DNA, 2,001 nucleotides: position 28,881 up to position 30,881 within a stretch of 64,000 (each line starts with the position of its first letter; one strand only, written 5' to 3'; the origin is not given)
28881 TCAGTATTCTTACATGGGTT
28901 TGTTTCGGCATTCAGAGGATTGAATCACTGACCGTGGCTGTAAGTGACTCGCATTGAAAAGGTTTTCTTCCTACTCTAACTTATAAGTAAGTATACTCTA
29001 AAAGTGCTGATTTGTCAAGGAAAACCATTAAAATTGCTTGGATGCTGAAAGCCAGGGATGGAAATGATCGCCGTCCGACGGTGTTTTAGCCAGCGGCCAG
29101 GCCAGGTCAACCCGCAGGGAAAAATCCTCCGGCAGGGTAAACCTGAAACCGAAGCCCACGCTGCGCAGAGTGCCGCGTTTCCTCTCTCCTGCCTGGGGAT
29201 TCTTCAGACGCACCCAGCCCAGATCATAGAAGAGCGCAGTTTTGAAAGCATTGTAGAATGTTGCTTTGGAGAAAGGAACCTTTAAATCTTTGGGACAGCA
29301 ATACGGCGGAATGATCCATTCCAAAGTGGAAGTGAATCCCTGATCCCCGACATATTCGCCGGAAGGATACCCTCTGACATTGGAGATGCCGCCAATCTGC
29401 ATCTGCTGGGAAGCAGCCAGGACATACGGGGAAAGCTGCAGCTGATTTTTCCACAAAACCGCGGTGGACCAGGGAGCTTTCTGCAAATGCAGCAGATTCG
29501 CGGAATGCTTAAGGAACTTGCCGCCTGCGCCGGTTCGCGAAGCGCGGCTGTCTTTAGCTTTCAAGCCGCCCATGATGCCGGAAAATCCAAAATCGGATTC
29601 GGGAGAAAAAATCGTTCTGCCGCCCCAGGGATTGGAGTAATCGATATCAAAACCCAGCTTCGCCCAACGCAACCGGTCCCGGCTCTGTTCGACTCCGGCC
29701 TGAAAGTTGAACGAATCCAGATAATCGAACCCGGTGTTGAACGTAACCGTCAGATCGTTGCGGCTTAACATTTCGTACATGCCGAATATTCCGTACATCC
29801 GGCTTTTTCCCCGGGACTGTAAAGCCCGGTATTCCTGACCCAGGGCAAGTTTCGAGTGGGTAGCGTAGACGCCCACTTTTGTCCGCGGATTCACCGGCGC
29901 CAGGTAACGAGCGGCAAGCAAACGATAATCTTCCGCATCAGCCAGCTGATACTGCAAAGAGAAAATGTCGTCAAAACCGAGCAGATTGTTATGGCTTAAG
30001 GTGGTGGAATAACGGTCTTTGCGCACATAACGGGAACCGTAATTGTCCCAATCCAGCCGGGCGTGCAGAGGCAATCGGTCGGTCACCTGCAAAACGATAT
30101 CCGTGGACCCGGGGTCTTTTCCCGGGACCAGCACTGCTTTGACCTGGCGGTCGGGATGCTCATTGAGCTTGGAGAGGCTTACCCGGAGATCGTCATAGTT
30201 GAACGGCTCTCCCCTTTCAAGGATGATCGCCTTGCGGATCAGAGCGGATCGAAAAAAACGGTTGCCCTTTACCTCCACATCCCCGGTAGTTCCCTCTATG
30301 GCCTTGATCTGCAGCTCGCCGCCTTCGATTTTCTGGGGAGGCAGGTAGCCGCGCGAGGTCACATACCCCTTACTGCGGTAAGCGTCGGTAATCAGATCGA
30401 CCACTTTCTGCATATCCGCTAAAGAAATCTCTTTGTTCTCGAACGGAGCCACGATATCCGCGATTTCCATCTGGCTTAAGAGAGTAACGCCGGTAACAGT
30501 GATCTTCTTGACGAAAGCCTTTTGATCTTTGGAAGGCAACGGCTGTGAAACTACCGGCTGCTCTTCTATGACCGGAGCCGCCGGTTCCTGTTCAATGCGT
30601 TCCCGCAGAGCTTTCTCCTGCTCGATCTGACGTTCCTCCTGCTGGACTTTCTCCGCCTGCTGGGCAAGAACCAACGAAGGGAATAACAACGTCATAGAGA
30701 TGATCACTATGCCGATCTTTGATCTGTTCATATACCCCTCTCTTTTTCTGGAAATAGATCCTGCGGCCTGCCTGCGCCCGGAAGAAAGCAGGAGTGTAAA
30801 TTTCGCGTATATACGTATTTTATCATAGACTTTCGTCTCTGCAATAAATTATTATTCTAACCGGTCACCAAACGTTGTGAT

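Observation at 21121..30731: Two-partner secretion locus with a 2596-aa exoprotein carrying a LamG lectin-like insert and an unusual Tyr/Ala/Ser-rich ~38-aa repeat array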

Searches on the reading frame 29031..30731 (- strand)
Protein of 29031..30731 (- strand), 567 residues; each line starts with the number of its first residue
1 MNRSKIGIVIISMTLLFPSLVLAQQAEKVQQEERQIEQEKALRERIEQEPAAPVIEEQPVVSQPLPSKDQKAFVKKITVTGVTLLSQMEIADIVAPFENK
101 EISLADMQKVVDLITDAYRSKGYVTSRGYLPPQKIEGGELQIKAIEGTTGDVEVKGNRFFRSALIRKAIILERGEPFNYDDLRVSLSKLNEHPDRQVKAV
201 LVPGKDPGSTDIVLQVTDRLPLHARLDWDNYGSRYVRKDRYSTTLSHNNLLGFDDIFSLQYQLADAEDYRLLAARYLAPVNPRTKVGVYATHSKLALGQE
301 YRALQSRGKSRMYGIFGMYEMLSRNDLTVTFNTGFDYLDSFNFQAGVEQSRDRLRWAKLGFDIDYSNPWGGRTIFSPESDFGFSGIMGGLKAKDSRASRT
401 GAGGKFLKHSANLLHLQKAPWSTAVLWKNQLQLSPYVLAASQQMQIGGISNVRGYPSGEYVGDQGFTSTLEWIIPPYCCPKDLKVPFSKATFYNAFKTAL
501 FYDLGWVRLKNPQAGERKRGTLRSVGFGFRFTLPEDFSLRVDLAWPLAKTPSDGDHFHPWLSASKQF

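Call 5: search_protein_families(library=pfam, proteins=[window:29031-30731:-], max_evalue=0.1)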
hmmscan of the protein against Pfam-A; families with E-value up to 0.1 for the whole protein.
window:29031-30731:- (567 aa): 3 families
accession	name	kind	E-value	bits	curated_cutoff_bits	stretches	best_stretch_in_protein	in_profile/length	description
PF03865.19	ShlB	-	6.8e-24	85.3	22.7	1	208-530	1-310/311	Haemolysin secretion/activation protein ShlB/FhaC/HecB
PF08479.16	POTRA_2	-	2.1e-21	76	24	1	74-147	3-76/76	POTRA domain, ShlB-type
PF07244.20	POTRA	-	2e-08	35.3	21.3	2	74-125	3-54/79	Surface antigen variable number repeat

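Call 6: search_protein_families(library=ncbifam, proteins=[window:29031-30731:-], max_evalue=0.1)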
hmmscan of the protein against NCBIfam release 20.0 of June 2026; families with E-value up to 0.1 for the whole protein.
window:29031-30731:- (567 aa): 4 families
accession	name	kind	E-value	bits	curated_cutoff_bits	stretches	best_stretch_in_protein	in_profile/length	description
TIGR03303.1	OM_YaeT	equivalog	7.6e-14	51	297.15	2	74-269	243-442/741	outer membrane protein assembly factor BamA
NF058613.1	OMPAssmBamADein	equivalog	1.6e-07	29.7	1050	1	69-197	181-305/857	outer membrane protein assembly factor BamA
NF047779.1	Omp85_fam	subfamily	0.0046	16.5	200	1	444-545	317-408/423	Omp85 family outer membrane protein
TIGR04565.1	OMP_myx_plus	subfamily_domain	0.036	14.1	60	1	496-546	87-135/161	outer membrane beta-barrel domain-containing protein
